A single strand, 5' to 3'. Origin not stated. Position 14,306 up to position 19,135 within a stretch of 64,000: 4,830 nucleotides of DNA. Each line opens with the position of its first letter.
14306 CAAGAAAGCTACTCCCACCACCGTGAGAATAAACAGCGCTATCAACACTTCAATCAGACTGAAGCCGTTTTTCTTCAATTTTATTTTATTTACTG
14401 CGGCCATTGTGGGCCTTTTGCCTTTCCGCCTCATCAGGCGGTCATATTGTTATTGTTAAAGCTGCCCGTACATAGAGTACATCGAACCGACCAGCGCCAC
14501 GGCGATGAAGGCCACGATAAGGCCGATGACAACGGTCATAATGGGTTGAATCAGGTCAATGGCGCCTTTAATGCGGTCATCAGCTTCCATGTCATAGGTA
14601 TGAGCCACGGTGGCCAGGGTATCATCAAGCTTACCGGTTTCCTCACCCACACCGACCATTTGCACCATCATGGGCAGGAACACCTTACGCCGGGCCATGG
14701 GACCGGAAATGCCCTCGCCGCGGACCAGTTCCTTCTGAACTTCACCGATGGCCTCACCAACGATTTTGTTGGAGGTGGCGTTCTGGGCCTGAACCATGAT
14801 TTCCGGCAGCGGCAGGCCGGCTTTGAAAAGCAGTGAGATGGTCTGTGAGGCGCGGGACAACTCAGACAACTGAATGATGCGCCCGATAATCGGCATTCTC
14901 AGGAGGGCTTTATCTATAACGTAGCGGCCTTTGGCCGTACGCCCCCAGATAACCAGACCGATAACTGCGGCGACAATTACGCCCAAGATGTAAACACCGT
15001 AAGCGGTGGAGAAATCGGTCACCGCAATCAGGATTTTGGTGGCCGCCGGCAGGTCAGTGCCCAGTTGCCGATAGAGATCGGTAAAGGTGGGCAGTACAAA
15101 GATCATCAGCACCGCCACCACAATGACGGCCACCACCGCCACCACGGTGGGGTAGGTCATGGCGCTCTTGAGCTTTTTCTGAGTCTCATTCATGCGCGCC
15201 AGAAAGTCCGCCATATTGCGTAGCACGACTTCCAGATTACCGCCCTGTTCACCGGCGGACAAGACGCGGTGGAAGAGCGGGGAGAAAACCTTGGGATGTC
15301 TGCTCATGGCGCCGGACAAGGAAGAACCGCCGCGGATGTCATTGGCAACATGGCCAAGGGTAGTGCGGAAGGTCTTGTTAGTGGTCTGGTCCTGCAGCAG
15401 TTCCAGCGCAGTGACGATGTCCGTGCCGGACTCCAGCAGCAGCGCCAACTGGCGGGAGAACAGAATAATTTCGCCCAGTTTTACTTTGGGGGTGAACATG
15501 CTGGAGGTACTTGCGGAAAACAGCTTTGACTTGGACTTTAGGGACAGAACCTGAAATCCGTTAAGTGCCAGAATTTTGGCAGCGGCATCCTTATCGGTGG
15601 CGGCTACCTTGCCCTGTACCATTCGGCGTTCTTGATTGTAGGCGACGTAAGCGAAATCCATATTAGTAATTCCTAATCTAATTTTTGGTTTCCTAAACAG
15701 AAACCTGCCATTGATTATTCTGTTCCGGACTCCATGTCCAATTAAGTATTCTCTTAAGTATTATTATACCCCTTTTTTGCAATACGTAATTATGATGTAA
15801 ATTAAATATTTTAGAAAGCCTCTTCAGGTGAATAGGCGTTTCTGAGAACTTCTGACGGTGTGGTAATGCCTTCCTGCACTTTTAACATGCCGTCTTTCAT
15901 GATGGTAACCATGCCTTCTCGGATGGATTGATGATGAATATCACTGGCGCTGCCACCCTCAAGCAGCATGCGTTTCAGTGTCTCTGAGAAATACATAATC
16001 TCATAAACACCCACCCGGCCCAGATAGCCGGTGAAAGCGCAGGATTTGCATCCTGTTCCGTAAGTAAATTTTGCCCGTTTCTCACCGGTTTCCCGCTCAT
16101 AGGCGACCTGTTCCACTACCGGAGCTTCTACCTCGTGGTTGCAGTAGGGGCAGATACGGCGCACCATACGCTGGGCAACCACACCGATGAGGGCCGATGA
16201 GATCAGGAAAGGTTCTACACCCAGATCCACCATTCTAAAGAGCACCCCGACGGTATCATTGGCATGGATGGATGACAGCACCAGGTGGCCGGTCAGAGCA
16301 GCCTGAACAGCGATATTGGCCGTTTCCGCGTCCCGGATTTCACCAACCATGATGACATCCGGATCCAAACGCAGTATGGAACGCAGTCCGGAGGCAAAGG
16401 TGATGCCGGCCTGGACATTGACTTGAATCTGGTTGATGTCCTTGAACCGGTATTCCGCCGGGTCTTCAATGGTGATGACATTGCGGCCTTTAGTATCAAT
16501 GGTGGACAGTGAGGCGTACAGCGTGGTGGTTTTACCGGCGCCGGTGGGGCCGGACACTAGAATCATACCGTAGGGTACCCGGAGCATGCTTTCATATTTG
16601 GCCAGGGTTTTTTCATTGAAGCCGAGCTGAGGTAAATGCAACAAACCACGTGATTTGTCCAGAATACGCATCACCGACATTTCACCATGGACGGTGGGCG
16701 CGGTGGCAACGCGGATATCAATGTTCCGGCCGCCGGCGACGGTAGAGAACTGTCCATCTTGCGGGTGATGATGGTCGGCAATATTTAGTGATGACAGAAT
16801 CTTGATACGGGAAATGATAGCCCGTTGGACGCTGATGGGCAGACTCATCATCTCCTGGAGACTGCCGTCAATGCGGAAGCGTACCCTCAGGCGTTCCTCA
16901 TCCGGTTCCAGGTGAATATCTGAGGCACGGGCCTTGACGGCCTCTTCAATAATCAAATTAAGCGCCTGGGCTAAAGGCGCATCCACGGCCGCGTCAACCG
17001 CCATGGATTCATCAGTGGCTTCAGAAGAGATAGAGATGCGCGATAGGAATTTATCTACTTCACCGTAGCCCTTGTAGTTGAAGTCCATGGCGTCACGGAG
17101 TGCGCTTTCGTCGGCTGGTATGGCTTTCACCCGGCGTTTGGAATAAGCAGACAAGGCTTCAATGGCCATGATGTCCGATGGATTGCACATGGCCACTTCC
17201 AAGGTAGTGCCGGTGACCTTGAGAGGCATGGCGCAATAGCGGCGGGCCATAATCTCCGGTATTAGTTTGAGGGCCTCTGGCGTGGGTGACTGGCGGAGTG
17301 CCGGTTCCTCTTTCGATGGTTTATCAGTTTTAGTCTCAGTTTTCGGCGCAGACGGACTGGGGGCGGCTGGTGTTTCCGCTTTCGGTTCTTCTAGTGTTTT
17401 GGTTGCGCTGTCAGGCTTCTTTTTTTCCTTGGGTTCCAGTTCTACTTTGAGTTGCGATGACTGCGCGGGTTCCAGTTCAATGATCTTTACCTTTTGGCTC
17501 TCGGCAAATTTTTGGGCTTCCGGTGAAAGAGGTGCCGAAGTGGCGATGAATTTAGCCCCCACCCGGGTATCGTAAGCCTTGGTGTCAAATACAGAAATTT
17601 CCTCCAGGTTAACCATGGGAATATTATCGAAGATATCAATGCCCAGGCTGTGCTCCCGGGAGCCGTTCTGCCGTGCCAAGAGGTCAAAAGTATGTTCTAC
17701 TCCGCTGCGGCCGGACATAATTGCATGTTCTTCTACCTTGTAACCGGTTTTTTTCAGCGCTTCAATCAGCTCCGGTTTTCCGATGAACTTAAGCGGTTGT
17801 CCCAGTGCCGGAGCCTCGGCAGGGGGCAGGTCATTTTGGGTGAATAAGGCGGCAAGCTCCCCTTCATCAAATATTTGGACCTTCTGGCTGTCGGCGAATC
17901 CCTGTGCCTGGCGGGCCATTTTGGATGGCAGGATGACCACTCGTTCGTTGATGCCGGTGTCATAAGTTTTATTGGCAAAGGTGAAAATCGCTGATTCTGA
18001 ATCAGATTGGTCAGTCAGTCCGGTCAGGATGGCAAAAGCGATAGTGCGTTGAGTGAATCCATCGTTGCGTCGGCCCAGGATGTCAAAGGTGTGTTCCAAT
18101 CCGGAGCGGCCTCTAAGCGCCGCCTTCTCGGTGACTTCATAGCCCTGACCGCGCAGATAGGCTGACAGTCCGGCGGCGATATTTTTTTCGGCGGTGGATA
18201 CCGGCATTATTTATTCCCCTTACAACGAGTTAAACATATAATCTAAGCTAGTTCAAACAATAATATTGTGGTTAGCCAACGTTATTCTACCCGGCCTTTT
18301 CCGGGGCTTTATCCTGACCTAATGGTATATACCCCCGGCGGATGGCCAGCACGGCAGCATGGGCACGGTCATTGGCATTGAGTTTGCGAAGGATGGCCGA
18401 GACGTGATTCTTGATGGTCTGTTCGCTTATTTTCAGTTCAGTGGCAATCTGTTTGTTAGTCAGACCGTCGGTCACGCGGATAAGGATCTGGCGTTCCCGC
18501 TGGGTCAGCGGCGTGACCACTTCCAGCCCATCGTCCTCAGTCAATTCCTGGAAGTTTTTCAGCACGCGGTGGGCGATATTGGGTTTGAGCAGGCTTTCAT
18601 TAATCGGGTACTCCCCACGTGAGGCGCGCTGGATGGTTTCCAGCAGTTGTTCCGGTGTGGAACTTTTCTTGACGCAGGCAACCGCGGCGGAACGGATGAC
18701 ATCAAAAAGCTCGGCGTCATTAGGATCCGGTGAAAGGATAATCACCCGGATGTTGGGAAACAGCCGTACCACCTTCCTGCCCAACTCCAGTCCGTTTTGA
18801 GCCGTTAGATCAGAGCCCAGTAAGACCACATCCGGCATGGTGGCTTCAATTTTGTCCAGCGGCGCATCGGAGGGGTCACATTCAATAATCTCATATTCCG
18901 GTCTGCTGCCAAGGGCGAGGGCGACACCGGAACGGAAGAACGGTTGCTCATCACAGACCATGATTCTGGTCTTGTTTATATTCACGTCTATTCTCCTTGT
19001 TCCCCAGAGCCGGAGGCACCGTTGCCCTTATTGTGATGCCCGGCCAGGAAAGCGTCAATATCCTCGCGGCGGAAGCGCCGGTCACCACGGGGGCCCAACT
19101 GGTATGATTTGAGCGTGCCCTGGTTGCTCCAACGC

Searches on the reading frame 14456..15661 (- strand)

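Call 8: search_protein_families(library=pfam, proteins=[window:14456-15661:-], max_evalue=0.001)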
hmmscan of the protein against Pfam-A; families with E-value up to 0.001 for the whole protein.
window:14456-15661:- (401 aa): 1 family
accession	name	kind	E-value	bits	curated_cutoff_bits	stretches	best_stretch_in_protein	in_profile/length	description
PF00482.28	T2SSF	-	1.8e-55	186.7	25.2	2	68-191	1-125/125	Type II secretion system (T2SS), protein F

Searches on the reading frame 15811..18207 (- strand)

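Call 8: search_protein_families(library=pfam, proteins=[window:15811-18207:-], max_evalue=0.001)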
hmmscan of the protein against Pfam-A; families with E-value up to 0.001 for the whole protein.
window:15811-18207:- (798 aa): 5 families
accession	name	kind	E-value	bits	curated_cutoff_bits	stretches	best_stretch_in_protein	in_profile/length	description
PF00437.27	T2SSE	-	3.5e-128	427.8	24.9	1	407-789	3-370/370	Type II/IV secretion system protein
PF05157.20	MshEN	-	4.6e-13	49.4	23.1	1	307-375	12-81/90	MshEN domain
PF04471.18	Mrr_cat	-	5.5e-07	30.2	21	0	16-121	15-114/115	Restriction endonuclease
PF25199.1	nSTAND_NTPase5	-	8.2e-05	22.9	34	1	546-596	41-92/145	Novel STAND NTPase 5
PF13401.12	AAA_22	-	0.00084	20.1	27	0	547-591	6-50/130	AAA domain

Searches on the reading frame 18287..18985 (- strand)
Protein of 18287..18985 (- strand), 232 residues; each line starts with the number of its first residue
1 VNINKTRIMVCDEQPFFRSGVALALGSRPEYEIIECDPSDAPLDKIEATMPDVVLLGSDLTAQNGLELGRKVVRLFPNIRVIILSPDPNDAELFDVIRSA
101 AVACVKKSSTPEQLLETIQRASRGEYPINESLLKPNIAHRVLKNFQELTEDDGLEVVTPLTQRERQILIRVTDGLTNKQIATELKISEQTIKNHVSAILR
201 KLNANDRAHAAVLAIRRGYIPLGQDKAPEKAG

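Call 7: search_protein_families(library=pfam, proteins=[window:18287-18985:-], max_evalue=0.001)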
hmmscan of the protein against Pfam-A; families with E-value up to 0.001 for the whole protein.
window:18287-18985:- (232 aa): 6 families
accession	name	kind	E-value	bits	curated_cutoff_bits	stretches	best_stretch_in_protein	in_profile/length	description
PF00196.25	GerE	-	5.2e-21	74.5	23.5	1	159-214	2-57/57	Bacterial regulatory proteins, luxR family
PF00072.30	Response_reg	-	4.3e-13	49.8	30.2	1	8-119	1-111/111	Response regulator receiver domain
PF08281.18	Sigma70_r4_2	-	3e-08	33.6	25.7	1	160-202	11-54/54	Sigma-70, region 4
PF04545.22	Sigma70_r4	-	9.5e-07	28.7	24.1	1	160-202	5-48/50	Sigma-70, region 4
PF08279.18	HTH_11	-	4.3e-05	23.8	25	1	163-220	1-55/55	HTH domain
PF13384.12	HTH_23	-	0.0003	21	24.6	1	163-195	6-38/50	Homeodomain-like domain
